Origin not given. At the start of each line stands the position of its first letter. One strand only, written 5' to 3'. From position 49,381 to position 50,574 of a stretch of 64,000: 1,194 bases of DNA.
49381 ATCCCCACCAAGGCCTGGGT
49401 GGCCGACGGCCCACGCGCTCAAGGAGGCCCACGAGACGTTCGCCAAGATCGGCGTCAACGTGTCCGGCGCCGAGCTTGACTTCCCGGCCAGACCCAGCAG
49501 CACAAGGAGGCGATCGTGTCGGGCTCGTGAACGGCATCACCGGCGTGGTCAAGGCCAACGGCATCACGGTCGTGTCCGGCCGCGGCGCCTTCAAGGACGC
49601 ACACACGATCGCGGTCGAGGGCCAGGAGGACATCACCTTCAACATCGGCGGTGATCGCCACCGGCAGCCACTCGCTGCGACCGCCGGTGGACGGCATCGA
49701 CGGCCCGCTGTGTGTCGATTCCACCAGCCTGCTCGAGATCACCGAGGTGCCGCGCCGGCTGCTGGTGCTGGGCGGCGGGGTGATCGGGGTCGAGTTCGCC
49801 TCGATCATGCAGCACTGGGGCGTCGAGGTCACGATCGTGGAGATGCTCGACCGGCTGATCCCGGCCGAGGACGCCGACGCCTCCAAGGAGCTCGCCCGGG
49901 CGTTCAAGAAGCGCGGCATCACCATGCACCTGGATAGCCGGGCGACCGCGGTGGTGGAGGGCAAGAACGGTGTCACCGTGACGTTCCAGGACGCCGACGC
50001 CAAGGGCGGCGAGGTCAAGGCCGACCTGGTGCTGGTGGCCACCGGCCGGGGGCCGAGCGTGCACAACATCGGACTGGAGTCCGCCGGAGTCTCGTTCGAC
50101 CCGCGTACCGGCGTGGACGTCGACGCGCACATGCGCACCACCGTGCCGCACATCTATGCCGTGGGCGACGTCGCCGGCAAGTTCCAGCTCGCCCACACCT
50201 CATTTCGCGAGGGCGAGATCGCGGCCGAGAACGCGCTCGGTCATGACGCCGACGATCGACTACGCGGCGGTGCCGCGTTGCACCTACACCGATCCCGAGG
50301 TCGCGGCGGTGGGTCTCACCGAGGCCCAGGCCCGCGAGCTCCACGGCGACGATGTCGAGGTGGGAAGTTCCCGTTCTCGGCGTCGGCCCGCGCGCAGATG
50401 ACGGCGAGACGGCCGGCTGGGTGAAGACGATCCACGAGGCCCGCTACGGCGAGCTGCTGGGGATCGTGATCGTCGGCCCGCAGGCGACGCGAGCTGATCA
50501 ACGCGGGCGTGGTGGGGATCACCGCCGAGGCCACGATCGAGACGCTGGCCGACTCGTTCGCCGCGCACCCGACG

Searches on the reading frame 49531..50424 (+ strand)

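Call 63: search_protein_families(library=pfam, proteins=[window:49531-50424:+], max_evalue=0.00001)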
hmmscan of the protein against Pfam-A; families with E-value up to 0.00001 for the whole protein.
window:49531-50424:+ (297 aa): 3 families
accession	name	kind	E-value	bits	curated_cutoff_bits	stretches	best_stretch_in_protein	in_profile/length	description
PF07992.20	Pyr_redox_2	-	3.4e-48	165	26.1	1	34-228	97-291/291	Pyridine nucleotide-disulphide oxidoreductase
PF00070.33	Pyr_redox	-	5.5e-22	78.5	22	1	76-153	1-80/82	Pyridine nucleotide-disulphide oxidoreductase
PF13738.12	Pyr_redox_3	-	1.6e-06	28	30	1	37-212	125-305/305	Pyridine nucleotide-disulphide oxidoreductase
